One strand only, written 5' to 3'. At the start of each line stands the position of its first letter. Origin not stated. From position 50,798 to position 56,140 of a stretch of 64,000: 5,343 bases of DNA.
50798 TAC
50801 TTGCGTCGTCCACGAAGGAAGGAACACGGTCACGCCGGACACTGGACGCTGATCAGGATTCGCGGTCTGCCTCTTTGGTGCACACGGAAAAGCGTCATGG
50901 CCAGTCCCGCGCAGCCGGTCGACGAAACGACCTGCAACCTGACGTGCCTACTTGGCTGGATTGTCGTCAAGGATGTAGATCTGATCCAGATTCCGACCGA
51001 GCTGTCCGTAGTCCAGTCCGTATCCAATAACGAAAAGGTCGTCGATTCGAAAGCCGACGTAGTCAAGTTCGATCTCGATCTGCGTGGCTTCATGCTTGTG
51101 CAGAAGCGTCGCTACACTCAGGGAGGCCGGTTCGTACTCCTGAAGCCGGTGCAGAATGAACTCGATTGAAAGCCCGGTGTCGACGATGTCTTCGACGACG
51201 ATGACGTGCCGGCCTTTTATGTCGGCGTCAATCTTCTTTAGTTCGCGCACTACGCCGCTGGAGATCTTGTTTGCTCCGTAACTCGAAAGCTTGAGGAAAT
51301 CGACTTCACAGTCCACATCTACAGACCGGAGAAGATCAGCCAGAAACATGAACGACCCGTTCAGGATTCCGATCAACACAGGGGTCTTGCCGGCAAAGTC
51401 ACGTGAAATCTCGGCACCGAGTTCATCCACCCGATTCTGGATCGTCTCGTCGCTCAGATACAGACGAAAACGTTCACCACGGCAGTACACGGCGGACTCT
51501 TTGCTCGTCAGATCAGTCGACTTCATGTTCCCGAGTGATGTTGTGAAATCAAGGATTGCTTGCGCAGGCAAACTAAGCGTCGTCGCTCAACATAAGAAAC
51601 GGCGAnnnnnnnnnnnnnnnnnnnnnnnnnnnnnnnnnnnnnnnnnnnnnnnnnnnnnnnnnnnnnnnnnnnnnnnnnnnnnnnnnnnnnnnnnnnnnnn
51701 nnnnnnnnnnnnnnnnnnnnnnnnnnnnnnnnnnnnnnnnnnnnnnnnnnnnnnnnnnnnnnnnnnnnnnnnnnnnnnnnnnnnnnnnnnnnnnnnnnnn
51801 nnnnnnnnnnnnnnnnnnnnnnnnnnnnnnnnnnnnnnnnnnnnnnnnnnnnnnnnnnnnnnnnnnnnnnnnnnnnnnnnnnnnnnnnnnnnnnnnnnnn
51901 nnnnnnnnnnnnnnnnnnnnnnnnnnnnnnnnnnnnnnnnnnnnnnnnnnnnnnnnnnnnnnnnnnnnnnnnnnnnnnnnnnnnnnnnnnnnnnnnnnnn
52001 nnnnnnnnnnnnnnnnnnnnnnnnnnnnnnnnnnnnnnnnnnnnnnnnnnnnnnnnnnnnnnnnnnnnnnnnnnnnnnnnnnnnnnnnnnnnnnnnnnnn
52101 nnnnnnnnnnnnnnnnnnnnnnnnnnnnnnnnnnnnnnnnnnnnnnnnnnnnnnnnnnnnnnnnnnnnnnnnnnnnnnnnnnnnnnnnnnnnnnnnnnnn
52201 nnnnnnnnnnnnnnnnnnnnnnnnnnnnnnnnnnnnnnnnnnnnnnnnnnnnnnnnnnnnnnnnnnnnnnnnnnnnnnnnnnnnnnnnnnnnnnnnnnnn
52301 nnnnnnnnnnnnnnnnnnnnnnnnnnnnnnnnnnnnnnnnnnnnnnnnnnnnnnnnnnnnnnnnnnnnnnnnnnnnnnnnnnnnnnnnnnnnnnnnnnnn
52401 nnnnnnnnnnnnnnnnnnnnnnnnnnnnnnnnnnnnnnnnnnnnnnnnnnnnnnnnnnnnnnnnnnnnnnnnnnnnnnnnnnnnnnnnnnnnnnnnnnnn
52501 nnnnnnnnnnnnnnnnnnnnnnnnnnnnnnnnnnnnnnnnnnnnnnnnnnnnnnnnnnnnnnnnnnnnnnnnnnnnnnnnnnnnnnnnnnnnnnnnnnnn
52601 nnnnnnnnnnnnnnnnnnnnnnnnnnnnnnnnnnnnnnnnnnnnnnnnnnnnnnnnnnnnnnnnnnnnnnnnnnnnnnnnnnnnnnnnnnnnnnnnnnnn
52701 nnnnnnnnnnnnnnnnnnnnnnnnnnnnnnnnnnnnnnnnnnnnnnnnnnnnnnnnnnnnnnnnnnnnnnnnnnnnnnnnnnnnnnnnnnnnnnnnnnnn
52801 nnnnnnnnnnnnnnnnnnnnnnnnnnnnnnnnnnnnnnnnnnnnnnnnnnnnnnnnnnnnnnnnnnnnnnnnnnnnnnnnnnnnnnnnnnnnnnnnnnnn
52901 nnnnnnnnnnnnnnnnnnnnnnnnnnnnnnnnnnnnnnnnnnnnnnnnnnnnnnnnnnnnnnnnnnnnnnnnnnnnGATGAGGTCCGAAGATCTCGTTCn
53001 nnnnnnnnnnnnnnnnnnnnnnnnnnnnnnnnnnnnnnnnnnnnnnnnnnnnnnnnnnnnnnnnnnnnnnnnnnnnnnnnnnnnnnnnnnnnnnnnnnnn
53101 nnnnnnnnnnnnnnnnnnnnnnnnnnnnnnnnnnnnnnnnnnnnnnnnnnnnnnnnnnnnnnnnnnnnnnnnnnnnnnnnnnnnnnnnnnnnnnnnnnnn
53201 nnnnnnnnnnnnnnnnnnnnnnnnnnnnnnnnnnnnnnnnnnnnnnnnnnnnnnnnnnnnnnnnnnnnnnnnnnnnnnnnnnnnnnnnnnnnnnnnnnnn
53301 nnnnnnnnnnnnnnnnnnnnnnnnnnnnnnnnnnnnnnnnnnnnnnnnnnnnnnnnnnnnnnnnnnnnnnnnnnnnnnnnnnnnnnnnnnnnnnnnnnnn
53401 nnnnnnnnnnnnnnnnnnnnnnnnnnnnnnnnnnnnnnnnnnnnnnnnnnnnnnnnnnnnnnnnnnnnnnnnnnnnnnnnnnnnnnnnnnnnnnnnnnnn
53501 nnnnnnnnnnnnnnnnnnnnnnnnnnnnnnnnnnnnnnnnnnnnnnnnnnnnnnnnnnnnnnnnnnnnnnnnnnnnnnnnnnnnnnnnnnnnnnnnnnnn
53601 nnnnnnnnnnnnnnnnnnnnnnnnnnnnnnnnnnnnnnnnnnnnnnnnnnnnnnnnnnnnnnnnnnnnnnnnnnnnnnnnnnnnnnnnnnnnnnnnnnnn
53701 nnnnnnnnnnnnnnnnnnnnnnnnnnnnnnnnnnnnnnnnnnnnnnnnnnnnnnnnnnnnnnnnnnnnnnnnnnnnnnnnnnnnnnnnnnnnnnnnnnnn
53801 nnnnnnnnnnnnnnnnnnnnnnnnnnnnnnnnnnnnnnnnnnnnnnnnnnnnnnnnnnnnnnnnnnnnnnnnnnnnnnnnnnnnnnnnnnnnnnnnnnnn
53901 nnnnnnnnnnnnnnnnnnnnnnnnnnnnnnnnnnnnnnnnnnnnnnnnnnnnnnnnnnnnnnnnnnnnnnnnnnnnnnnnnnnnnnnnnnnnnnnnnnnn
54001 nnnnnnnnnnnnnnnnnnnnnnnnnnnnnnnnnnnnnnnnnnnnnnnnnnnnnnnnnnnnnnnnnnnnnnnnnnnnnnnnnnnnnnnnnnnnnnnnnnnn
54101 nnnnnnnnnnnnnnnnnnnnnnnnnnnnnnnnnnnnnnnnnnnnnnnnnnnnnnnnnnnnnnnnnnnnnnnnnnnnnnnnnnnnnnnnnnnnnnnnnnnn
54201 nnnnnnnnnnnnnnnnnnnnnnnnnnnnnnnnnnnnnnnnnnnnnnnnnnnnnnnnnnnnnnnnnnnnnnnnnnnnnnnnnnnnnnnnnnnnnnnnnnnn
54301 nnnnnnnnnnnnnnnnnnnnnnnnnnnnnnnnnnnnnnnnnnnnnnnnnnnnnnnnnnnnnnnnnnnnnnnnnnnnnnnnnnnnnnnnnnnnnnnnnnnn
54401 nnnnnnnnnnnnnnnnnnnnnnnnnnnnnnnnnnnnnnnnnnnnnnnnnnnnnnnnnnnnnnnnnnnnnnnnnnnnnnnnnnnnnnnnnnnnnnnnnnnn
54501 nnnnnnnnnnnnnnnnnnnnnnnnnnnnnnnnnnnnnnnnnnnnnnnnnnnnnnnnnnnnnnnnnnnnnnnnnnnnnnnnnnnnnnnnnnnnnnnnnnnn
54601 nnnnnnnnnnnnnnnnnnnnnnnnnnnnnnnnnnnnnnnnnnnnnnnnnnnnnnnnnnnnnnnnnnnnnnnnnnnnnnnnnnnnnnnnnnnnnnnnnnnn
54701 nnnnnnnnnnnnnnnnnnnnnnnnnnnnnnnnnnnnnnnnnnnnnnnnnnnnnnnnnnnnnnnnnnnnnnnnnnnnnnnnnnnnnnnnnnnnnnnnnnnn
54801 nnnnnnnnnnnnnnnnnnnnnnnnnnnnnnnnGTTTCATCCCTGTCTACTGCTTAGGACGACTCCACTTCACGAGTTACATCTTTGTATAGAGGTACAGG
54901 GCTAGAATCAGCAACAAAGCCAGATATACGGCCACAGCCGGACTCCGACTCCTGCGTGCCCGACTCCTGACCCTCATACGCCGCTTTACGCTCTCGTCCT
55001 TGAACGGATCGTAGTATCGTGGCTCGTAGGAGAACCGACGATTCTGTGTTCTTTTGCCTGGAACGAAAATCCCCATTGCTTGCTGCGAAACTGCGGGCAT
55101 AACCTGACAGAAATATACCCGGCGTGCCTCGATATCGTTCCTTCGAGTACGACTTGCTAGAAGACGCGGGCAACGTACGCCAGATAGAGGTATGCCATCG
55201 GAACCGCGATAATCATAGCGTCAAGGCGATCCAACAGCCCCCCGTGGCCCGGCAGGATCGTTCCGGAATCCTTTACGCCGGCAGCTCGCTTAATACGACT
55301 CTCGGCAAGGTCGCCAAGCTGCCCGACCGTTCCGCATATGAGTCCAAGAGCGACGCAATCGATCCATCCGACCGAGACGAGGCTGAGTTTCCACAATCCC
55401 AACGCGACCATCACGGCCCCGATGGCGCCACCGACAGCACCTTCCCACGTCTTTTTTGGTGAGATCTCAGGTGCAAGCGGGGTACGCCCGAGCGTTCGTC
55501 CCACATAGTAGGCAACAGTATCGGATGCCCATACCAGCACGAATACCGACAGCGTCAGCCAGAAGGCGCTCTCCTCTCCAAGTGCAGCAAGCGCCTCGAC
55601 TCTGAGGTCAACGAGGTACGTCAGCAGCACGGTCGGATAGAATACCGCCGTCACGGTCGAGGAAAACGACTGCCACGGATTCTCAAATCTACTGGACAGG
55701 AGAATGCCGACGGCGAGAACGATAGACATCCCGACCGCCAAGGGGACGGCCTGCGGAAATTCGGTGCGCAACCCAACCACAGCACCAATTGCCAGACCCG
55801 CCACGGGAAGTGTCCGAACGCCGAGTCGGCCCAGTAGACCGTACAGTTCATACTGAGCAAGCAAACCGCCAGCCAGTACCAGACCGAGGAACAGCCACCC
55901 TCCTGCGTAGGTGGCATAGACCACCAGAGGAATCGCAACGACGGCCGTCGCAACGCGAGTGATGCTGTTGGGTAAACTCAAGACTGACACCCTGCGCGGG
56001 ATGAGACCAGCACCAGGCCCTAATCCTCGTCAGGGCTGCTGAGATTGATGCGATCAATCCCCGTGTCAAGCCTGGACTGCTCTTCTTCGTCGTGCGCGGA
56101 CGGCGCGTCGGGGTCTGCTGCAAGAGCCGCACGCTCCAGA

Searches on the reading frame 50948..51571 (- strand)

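Call 13: search_protein_families(library=pfam, proteins=[window:50948-51571:-], max_evalue=0.000001)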
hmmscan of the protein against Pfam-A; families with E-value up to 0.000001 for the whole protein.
window:50948-51571:- (207 aa): 1 family
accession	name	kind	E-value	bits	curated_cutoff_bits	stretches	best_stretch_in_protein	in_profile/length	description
PF00156.33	Pribosyltran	-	1.2e-24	86.9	26.3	1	44-188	5-157/158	Phosphoribosyl transferase domain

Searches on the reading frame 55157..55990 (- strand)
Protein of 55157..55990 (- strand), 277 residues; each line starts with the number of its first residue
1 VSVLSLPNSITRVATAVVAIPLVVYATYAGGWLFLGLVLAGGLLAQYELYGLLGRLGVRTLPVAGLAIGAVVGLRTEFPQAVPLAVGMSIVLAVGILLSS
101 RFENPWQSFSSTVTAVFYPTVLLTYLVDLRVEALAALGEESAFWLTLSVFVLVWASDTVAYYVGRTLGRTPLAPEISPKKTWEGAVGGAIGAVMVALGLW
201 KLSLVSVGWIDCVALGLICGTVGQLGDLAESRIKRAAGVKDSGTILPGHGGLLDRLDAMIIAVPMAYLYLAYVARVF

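Call 13: search_protein_families(library=pfam, proteins=[window:55157-55990:-], max_evalue=0.000001)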
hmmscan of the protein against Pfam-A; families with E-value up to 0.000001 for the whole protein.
window:55157-55990:- (277 aa): 1 family
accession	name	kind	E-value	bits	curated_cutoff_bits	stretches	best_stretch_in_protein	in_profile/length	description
PF01148.25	CTP_transf_1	-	1.1e-57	196.3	24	1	11-272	2-263/264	Cytidylyltransferase family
